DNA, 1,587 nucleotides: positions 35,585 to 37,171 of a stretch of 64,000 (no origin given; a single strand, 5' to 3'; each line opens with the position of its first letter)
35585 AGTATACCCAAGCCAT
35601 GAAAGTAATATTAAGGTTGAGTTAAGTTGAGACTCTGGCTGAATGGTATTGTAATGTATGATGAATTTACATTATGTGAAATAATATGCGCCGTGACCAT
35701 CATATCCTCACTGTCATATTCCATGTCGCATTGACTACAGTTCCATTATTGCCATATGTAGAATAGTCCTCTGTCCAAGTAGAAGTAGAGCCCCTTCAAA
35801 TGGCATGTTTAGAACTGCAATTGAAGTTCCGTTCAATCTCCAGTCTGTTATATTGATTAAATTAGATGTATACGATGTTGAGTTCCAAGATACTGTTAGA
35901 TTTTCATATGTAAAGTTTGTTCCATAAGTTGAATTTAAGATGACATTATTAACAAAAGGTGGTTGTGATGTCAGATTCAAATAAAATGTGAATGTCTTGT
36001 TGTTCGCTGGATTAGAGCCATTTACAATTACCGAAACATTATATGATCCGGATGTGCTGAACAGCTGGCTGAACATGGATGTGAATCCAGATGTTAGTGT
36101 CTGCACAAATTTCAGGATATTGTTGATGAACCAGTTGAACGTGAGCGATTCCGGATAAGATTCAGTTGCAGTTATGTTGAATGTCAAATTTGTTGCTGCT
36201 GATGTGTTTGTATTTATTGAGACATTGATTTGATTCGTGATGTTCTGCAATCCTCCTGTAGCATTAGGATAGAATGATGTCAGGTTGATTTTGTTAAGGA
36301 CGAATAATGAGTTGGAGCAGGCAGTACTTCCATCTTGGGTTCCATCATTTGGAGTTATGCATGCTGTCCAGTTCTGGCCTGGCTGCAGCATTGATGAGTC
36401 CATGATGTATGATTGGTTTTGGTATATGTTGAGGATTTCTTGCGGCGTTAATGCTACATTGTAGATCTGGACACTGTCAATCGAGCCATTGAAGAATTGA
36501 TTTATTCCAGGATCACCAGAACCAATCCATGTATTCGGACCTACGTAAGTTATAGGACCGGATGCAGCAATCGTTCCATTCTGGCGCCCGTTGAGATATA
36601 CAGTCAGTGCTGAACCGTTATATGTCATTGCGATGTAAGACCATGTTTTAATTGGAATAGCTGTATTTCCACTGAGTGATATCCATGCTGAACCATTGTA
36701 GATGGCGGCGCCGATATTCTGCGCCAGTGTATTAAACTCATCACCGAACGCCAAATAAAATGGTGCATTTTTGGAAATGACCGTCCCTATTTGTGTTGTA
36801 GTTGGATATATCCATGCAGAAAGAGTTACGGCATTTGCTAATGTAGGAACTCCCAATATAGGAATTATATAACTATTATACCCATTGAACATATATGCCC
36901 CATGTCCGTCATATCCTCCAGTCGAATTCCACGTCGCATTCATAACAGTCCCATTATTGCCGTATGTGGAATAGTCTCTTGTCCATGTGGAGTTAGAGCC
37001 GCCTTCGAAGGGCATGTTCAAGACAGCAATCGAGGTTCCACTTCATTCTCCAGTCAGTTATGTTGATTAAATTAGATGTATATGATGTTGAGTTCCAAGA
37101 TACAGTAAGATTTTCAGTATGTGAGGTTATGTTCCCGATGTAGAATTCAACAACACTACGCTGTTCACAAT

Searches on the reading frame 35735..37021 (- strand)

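Call 10: search_protein_families(library=pfam, proteins=[window:35735-37021:-], max_evalue=0.001)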
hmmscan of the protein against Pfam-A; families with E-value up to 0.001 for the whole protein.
window:35735-37021:- (428 aa): 1 family
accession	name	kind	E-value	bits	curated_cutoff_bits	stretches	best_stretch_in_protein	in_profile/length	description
PF13385.13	Laminin_G_3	-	2.3e-23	83.5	27.6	1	60-196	15-150/151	Concanavalin A-like lectin/glucanases superfamily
